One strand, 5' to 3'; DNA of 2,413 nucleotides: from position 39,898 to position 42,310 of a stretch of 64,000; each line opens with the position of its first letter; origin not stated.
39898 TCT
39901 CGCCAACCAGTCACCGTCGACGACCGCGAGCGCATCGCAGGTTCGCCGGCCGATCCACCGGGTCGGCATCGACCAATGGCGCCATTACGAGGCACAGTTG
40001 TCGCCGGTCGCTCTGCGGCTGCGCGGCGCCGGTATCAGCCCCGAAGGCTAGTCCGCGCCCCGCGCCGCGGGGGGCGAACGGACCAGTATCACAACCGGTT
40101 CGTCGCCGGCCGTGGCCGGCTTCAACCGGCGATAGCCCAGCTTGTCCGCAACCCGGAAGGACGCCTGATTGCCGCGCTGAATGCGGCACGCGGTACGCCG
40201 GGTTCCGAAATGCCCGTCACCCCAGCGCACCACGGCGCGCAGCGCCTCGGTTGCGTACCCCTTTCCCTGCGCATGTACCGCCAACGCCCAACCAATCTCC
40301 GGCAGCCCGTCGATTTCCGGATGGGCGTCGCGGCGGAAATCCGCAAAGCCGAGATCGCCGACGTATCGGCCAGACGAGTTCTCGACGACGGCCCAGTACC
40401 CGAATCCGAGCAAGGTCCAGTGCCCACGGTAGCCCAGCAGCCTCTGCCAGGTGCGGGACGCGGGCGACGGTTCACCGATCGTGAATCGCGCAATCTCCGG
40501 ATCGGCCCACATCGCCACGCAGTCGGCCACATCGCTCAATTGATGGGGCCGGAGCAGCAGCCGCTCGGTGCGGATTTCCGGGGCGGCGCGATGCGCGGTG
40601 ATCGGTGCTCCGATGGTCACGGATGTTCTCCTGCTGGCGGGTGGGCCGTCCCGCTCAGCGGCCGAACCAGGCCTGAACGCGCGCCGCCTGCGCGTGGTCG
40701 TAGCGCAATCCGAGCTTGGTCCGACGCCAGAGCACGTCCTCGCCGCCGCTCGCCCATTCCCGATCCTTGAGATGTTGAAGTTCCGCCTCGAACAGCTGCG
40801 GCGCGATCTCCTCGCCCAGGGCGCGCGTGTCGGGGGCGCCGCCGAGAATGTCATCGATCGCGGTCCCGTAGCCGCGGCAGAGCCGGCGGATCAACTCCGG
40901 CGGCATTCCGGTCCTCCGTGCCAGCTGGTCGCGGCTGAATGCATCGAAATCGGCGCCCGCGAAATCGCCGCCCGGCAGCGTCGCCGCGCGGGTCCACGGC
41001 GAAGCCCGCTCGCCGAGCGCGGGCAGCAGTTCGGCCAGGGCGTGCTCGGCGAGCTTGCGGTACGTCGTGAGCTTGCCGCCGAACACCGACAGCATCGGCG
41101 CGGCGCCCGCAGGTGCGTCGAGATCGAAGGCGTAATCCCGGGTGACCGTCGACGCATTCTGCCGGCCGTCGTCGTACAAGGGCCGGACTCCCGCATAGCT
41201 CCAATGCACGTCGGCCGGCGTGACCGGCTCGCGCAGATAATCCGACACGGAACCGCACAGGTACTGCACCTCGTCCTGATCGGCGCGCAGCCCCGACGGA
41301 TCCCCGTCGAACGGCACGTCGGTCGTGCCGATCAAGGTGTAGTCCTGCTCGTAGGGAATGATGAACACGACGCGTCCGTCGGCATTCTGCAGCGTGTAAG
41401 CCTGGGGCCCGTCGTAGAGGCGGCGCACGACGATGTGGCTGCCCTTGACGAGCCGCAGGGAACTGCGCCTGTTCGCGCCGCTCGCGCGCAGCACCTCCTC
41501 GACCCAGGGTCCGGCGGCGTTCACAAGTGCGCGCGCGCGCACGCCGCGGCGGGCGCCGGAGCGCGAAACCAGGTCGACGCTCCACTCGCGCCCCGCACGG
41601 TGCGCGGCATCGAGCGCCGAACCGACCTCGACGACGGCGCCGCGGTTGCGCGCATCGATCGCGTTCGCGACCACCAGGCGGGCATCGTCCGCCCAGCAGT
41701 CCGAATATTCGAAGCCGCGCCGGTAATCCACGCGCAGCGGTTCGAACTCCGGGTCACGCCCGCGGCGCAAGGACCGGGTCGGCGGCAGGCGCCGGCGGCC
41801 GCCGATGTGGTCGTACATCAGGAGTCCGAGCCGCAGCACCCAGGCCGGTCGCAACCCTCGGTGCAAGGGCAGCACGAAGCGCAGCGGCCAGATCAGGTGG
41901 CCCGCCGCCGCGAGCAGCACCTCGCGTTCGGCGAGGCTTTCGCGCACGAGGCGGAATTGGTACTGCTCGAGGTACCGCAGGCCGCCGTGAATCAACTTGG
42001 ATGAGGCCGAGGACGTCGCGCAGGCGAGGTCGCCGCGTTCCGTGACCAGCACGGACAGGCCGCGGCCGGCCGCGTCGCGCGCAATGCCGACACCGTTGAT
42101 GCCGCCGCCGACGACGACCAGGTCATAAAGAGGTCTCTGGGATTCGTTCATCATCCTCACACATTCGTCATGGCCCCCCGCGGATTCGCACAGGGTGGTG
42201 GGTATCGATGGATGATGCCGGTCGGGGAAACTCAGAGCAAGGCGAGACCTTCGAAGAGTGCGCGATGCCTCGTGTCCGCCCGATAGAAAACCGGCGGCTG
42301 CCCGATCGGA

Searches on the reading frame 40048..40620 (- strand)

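Call 25: search_protein_families(library=pfam, proteins=[window:40048-40620:-], max_evalue=0.0001)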
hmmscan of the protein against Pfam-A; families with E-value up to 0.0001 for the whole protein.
window:40048-40620:- (190 aa): 2 families
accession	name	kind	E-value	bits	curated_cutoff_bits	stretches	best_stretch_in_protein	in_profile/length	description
PF13302.13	Acetyltransf_3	-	2.8e-30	106.3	25.4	1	20-164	1-138/138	Acetyltransferase (GNAT) domain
PF00583.31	Acetyltransf_1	-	5.1e-06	27.2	20.7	1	74-163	34-116/116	Acetyltransferase (GNAT) family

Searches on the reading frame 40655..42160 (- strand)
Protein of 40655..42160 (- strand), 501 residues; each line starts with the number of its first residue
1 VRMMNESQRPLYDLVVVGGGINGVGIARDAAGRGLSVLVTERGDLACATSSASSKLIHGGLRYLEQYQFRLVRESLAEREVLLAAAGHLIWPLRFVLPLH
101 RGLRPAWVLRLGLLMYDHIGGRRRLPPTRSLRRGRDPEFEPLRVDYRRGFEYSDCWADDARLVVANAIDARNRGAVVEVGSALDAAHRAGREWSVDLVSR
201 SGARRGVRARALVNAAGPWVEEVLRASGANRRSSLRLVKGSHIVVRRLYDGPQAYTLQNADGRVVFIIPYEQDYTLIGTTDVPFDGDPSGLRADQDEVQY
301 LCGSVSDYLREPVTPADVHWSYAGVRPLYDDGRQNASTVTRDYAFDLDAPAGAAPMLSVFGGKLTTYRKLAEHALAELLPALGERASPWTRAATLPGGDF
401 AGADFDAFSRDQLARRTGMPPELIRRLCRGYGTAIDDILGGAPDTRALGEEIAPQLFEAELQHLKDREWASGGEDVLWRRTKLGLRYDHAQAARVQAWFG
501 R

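Call 24: search_protein_families(library=pfam, proteins=[window:40655-42160:-], max_evalue=0.0001)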
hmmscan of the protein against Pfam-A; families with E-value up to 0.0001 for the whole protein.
window:40655-42160:- (501 aa): 2 families
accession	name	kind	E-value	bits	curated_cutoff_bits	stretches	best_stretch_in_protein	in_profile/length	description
PF01266.30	DAO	-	4.9e-57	194.5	27.9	1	13-333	1-317/353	FAD dependent oxidoreductase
PF16901.10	DAO_C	-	9.2e-12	45.4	31.4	1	390-491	3-105/126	C-terminal domain of alpha-glycerophosphate oxidase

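Call 72: search_protein_families(library=ncbifam, proteins=[window:40655-42160:-], max_evalue=1e-10)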
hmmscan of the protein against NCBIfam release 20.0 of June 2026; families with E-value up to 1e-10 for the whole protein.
window:40655-42160:- (501 aa): 5 families
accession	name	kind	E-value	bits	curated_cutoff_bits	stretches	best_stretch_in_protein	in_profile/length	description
NF008899.0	PRK12266.1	equivalog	4.9e-211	701.6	360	1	9-499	4-496/508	glycerol-3-phosphate dehydrogenase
NF009906.0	PRK13369.1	equivalog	2.6e-210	699.2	352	1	9-499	4-495/502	glycerol-3-phosphate dehydrogenase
NF033461.1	glycerol3P_ox_1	equivalog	3.1e-48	164.4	840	1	4-329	11-349/607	type 1 glycerol-3-phosphate oxidase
TIGR03377.1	glycerol3P_GlpA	equivalog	1.2e-37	129.6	552.8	2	148-399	130-379/530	anaerobic glycerol-3-phosphate dehydrogenase subunit GlpA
NF008313.0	PRK11101.1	equivalog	2.9e-26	92.1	425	2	153-399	144-390/548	anaerobic glycerol-3-phosphate dehydrogenase subunit A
